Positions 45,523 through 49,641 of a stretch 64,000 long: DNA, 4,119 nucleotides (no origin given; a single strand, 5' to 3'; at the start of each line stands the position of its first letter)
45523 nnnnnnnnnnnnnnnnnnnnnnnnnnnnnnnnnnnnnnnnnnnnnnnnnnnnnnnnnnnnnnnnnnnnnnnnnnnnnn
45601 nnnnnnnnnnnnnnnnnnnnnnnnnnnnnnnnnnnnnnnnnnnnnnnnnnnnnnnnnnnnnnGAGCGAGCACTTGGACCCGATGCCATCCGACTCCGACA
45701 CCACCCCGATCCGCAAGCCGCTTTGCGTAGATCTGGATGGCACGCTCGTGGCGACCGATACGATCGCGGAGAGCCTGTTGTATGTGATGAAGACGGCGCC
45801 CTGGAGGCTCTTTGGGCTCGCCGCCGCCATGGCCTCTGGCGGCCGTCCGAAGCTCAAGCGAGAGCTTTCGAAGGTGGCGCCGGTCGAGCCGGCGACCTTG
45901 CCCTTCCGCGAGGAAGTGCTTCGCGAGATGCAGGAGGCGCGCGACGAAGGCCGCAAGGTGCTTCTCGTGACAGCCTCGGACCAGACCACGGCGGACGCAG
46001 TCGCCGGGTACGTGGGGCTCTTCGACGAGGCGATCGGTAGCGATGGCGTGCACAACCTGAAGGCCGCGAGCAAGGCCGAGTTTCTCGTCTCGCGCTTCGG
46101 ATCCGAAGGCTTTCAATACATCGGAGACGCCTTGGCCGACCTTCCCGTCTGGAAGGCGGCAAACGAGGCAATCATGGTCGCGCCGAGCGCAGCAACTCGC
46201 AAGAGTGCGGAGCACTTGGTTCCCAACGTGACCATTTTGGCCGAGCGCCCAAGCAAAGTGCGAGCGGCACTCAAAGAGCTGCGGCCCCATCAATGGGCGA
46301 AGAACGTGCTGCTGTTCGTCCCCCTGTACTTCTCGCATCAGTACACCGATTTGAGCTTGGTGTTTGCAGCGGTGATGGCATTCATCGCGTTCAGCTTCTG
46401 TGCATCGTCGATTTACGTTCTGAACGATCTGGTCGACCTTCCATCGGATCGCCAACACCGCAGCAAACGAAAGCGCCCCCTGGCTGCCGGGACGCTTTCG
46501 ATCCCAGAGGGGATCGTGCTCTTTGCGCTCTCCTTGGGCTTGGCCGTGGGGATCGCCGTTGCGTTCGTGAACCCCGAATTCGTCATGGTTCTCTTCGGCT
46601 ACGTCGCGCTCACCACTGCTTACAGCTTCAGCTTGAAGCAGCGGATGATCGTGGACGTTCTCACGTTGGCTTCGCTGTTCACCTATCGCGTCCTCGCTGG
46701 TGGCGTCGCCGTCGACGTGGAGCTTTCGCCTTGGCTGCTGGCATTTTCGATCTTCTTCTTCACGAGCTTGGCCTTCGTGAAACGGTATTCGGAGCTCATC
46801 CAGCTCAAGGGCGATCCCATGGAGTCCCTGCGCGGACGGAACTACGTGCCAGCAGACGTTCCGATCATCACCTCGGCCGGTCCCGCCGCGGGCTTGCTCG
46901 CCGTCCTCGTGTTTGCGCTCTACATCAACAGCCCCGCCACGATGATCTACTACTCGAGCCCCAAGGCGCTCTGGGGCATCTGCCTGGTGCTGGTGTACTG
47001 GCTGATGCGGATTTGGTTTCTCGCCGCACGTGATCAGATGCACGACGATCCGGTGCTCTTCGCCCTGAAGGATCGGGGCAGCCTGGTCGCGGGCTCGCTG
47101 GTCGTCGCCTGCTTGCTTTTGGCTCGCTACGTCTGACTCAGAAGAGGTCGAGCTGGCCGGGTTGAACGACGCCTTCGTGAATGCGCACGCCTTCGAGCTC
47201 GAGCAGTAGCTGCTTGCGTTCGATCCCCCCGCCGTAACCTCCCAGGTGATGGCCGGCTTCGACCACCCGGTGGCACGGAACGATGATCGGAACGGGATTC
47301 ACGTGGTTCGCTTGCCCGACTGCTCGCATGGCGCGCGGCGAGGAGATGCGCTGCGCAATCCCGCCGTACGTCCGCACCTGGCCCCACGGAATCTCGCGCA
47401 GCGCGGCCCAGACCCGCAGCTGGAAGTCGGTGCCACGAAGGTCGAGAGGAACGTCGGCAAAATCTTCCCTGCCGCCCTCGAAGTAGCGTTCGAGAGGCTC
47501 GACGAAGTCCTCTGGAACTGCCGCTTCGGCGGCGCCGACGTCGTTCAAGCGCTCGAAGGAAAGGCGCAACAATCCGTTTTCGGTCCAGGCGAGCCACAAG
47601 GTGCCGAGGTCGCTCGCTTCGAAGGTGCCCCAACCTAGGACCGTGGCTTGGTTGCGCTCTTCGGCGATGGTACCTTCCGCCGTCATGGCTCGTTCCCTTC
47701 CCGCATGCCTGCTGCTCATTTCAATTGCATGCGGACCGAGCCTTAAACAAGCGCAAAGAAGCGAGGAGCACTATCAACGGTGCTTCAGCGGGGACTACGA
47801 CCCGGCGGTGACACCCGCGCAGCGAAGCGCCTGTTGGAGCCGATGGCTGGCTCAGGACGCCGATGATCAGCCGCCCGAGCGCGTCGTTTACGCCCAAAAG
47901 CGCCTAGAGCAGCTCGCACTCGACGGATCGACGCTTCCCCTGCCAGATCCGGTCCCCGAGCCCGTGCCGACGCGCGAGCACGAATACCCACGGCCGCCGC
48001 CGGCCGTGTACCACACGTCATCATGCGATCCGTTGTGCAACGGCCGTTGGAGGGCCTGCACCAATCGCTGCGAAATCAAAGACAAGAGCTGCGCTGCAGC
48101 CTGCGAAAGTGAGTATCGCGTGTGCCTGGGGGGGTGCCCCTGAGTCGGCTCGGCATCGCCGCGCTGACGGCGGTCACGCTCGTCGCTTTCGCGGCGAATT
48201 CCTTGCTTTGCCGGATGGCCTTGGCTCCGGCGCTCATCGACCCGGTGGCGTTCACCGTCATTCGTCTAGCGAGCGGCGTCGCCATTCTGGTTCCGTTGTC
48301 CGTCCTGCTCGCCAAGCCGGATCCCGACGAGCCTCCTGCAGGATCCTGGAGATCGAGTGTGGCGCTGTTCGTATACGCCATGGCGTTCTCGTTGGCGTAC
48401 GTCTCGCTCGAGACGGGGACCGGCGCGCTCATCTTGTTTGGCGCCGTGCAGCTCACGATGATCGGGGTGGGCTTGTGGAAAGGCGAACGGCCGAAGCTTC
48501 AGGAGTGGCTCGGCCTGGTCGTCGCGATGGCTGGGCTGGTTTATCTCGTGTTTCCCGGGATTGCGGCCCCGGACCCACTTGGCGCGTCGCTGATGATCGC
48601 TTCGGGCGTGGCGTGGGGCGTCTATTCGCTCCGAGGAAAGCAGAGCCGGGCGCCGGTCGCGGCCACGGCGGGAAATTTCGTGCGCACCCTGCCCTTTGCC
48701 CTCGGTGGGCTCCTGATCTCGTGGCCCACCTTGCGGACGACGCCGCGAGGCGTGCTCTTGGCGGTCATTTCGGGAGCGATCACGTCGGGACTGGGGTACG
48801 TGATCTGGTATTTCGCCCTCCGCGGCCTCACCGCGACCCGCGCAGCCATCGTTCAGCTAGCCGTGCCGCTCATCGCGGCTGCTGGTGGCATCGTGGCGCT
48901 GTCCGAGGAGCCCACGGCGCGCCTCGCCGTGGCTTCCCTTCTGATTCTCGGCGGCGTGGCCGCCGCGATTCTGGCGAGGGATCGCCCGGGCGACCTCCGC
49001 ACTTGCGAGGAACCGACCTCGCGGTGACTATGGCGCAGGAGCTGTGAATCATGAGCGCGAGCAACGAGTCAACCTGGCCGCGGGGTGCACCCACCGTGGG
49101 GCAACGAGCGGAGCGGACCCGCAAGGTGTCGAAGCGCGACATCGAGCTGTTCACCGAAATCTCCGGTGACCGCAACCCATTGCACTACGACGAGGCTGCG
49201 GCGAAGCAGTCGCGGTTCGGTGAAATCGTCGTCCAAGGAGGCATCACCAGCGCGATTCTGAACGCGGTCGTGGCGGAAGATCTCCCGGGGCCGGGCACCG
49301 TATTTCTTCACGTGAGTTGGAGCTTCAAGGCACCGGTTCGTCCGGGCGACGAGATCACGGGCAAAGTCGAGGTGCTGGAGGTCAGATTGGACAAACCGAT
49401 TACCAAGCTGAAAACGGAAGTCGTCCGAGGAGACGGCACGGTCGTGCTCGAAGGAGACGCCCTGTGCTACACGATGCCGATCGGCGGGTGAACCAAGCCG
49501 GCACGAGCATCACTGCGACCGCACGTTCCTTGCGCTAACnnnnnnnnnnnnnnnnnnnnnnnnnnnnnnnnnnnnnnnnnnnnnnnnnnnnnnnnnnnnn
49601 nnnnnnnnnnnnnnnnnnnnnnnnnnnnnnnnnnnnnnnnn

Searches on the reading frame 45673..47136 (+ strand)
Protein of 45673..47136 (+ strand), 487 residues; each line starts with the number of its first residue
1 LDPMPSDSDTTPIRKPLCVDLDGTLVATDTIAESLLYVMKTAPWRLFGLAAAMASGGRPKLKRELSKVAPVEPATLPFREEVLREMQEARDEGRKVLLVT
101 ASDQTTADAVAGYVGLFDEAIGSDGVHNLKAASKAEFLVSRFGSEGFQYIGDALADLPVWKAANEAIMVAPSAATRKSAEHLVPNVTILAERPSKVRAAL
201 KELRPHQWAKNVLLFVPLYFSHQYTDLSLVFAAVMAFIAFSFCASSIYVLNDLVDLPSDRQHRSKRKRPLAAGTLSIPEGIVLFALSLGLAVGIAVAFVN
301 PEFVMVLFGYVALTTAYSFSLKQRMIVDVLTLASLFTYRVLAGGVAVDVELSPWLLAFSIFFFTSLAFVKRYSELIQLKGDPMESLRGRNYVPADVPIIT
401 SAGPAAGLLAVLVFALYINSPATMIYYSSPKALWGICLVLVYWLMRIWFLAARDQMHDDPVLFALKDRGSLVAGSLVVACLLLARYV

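Call 12: search_protein_families(library=pfam, proteins=[window:45673-47136:+], max_evalue=0.001)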
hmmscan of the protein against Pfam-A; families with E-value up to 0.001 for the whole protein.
window:45673-47136:+ (487 aa): 3 families
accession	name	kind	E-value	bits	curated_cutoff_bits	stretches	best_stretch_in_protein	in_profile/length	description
PF01040.23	UbiA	-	9.5e-26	91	34.2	1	224-460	16-242/250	UbiA prenyltransferase family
PF12710.13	HAD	-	1.5e-06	29.2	27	1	20-158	4-186/189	haloacid dehalogenase-like hydrolase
PF00702.32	Hydrolase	-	0.00012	23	26.4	0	53-163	53-190/191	haloacid dehalogenase-like hydrolase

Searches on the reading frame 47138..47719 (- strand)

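Call 12: search_protein_families(library=pfam, proteins=[window:47138-47719:-], max_evalue=0.001)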
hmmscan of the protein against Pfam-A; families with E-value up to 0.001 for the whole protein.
window:47138-47719:- (193 aa): 2 families
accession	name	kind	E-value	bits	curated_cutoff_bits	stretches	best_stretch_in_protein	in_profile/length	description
PF01035.26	DNA_binding_1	-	3.2e-34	117.1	27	1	98-178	1-81/81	6-O-methylguanine DNA methyltransferase, DNA binding domain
PF02870.21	Methyltransf_1N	-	2.4e-09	38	21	1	35-94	7-71/71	6-O-methylguanine DNA methyltransferase, ribonuclease-like domain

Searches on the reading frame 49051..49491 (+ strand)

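Call 12: search_protein_families(library=pfam, proteins=[window:49051-49491:+], max_evalue=0.001)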
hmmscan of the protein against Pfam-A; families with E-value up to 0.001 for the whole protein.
window:49051-49491:+ (146 aa): 3 families
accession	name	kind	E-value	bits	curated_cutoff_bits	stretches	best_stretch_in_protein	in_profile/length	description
PF01575.25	MaoC_dehydratas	-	1.3e-23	83.4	27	1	18-115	10-108/123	MaoC like domain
PF13452.11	FAS1_DH_region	-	8.2e-11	42.6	22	1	20-125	8-122/132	FAS1-like, dehydratase domain region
PF13622.12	4HBT_3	-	0.00092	19.9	24.3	0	60-132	10-75/83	Acyl-CoA thioesterase N-terminal domain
